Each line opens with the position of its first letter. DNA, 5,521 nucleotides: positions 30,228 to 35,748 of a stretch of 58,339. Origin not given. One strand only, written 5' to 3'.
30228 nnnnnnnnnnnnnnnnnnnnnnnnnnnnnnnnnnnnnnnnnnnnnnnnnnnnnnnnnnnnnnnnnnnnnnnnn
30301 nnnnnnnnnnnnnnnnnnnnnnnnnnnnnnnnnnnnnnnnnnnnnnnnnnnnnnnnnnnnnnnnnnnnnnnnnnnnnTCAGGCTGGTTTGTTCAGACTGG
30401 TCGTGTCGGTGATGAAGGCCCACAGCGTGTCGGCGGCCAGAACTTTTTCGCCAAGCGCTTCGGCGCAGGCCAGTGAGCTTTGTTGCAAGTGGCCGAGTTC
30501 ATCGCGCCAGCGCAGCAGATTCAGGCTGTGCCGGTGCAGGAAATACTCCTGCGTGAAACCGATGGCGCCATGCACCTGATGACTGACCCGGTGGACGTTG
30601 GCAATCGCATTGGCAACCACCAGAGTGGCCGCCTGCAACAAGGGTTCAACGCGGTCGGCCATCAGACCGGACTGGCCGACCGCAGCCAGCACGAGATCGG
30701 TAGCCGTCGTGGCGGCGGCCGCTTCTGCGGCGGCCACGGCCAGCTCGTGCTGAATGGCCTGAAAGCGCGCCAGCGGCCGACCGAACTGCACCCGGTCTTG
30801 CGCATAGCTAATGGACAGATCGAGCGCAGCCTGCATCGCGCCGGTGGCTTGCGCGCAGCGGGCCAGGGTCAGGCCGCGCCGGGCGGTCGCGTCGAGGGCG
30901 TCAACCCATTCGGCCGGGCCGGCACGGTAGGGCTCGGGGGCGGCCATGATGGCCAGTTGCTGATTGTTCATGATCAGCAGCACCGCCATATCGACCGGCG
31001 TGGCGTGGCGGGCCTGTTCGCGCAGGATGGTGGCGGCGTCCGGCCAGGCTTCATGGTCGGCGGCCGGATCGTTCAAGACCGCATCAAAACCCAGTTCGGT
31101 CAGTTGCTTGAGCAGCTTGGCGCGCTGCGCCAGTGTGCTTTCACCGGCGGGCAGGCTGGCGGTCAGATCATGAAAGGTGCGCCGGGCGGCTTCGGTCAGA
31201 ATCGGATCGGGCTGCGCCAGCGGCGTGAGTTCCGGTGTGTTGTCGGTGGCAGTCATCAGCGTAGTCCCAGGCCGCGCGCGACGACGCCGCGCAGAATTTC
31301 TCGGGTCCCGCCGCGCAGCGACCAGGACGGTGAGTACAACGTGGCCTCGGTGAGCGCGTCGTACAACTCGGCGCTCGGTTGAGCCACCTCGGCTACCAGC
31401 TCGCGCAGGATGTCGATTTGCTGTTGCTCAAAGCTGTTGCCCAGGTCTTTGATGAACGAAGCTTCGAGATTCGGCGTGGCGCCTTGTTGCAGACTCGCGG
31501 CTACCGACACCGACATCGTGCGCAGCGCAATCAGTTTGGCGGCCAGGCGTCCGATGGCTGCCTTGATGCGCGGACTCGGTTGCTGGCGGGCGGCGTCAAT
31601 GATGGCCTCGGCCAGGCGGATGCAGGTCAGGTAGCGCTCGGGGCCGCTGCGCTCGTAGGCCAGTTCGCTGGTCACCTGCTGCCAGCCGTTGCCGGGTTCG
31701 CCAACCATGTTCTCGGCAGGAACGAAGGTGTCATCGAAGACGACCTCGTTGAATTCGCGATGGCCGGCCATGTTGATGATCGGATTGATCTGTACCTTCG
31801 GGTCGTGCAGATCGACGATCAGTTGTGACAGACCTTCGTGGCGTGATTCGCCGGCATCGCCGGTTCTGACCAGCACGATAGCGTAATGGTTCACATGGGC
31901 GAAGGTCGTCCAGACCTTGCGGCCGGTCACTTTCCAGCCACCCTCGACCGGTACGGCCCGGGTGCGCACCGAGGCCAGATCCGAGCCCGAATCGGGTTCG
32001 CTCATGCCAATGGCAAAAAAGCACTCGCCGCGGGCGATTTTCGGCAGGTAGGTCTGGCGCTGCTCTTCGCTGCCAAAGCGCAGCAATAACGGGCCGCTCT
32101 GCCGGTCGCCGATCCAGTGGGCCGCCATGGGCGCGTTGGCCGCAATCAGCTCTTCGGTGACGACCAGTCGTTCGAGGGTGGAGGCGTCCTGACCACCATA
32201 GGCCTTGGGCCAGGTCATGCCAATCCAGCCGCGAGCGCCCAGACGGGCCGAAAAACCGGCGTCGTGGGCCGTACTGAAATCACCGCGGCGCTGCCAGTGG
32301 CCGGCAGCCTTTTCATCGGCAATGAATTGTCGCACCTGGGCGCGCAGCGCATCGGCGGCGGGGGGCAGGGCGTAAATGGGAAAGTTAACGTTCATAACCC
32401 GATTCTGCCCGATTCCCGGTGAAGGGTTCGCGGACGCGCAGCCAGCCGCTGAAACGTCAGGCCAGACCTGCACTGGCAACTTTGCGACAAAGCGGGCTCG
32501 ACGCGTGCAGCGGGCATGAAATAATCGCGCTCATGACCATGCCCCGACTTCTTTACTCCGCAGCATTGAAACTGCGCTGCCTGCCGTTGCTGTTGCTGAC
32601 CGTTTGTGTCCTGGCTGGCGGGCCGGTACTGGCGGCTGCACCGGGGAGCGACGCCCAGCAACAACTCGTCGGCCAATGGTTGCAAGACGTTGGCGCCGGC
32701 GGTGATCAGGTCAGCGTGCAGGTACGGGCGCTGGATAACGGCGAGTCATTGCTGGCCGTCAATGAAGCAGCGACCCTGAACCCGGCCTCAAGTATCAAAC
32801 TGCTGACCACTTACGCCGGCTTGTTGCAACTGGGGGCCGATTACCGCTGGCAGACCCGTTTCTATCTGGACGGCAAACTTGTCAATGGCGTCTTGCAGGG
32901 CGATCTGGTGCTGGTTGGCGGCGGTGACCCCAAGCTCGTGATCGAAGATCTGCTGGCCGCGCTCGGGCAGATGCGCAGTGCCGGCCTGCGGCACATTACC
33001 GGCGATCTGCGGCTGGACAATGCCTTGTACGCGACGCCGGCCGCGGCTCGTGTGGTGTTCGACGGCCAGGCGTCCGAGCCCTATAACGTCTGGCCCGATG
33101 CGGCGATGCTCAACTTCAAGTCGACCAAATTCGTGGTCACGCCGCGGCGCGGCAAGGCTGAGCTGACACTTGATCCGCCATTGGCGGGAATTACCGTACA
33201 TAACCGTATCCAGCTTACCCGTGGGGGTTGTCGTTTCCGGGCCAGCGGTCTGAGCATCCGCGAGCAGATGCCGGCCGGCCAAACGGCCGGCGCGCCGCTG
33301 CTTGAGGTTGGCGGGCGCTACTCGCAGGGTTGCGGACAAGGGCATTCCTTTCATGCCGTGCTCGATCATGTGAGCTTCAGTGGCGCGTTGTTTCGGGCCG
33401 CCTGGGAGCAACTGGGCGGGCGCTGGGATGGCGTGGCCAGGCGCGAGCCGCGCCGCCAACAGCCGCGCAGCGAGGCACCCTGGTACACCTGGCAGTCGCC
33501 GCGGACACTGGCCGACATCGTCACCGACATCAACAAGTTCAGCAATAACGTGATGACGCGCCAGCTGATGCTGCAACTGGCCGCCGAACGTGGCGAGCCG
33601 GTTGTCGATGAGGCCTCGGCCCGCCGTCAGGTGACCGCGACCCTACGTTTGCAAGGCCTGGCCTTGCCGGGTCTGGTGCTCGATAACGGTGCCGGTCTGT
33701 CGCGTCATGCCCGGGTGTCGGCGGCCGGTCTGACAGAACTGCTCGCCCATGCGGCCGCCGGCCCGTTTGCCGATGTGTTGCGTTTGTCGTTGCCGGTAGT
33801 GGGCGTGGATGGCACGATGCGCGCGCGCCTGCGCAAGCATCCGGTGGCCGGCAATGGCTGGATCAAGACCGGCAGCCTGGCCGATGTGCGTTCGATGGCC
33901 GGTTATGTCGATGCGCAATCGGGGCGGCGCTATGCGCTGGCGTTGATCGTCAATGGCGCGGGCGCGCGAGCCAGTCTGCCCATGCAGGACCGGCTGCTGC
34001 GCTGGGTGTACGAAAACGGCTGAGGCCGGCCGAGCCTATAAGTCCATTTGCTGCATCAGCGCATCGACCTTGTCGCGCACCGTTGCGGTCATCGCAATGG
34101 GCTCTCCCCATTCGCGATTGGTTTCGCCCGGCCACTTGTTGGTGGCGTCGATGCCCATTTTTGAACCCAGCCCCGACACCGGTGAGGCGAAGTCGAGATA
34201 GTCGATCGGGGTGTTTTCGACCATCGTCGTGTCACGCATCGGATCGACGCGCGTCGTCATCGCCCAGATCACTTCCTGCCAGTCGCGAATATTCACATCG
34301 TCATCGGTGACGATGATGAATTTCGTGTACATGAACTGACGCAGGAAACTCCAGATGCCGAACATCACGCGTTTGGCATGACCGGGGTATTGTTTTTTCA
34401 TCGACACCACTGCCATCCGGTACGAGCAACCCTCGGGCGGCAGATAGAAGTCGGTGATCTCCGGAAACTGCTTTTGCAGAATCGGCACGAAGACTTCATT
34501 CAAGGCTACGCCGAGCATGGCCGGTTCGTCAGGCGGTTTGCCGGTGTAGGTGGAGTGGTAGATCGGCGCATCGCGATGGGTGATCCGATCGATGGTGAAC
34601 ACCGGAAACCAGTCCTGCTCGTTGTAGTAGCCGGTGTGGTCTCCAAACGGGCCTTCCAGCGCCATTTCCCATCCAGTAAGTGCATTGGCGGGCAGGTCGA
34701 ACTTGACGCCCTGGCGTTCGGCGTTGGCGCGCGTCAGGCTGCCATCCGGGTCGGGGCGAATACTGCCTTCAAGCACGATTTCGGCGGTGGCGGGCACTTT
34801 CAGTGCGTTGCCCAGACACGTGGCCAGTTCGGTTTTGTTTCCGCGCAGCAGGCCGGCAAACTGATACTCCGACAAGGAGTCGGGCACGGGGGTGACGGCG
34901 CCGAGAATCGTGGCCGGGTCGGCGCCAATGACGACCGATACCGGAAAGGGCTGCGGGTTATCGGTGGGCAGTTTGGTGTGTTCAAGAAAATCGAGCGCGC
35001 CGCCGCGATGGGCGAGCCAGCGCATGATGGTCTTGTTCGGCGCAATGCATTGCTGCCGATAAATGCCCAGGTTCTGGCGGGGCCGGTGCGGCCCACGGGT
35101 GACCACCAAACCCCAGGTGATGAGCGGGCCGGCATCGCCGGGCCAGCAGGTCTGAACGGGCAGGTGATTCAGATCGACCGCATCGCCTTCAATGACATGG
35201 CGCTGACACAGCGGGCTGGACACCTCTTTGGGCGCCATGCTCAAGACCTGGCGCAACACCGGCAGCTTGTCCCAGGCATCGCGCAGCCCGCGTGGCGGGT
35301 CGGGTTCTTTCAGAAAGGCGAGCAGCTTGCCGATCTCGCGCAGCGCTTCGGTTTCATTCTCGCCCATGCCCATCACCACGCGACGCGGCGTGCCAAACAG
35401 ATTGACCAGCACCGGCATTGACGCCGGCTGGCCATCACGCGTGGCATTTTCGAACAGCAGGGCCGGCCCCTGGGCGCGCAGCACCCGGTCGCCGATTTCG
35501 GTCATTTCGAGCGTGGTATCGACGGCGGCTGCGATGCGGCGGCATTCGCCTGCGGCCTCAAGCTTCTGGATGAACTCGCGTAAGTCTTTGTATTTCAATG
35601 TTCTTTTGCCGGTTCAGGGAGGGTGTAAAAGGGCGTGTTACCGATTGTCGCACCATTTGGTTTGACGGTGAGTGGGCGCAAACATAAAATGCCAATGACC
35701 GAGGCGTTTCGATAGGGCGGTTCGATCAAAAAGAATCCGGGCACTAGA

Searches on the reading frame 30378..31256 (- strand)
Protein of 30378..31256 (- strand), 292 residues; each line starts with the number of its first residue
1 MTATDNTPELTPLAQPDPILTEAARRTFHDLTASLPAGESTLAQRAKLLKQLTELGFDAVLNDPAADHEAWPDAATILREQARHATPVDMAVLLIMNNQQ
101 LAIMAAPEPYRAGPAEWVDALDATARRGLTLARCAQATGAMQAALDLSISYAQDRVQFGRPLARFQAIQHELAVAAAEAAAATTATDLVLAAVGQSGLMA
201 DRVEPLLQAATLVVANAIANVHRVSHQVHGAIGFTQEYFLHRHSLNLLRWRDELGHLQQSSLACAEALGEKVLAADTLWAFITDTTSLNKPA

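Call 10: search_protein_families(library=pfam, proteins=[window:30378-31256:-], max_evalue=0.001)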
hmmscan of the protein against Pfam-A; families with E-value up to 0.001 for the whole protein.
window:30378-31256:- (292 aa): 2 families
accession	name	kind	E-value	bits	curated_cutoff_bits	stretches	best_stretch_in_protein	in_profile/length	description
PF00441.29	Acyl-CoA_dh_1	-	3.3e-15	57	22.4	1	132-243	17-124/150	Acyl-CoA dehydrogenase, C-terminal domain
PF08028.16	Acyl-CoA_dh_2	-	1.5e-06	28.9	22.7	1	133-243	3-119/134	Acyl-CoA dehydrogenase, C-terminal domain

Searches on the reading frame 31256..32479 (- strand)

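Call 10: search_protein_families(library=pfam, proteins=[window:31256-32479:-], max_evalue=0.001)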
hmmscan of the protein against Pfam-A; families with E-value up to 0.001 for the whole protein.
window:31256-32479:- (407 aa): 3 families
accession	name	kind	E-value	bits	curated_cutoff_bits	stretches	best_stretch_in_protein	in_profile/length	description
PF02771.21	Acyl-CoA_dh_N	-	5e-24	85.3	22.9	1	42-152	4-113/113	Acyl-CoA dehydrogenase, N-terminal domain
PF02770.24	Acyl-CoA_dh_M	-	3.4e-17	62.8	33.3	1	156-250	1-96/97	Acyl-CoA dehydrogenase, middle domain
PF00441.29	Acyl-CoA_dh_1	-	7.3e-06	26.6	22.4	1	263-404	1-149/150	Acyl-CoA dehydrogenase, C-terminal domain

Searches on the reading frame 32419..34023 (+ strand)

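Call 57: search_protein_families(library=pfam, proteins=[window:32419-34023:+], max_evalue=0.00001)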
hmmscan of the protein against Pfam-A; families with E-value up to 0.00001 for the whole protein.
window:32419-34023:+ (534 aa): 1 family
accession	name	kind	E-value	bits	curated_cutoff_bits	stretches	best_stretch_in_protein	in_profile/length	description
PF02113.21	Peptidase_S13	-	6.4e-73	246.4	22.8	1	84-529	5-440/444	D-Ala-D-Ala carboxypeptidase 3 (S13) family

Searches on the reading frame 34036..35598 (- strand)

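Call 57: search_protein_families(library=pfam, proteins=[window:34036-35598:-], max_evalue=0.00001)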
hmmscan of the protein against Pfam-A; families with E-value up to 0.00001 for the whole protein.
window:34036-35598:- (520 aa): 3 families
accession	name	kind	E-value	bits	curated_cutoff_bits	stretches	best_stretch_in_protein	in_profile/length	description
PF01977.22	UbiD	-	2.1e-72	243.1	23.3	1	126-355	3-206/206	3-octaprenyl-4-hydroxybenzoate carboxy-lyase Rift-related domain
PF20696.2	UbiD_C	-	7.6e-49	165.4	24.2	1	361-485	2-127/127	3-octaprenyl-4-hydroxybenzoate carboxy-lyase C-terminal domain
PF20695.2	UbiD_N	-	3.9e-24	85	24.3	1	10-93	1-78/78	3-octaprenyl-4-hydroxybenzoate carboxy-lyase N-terminal domain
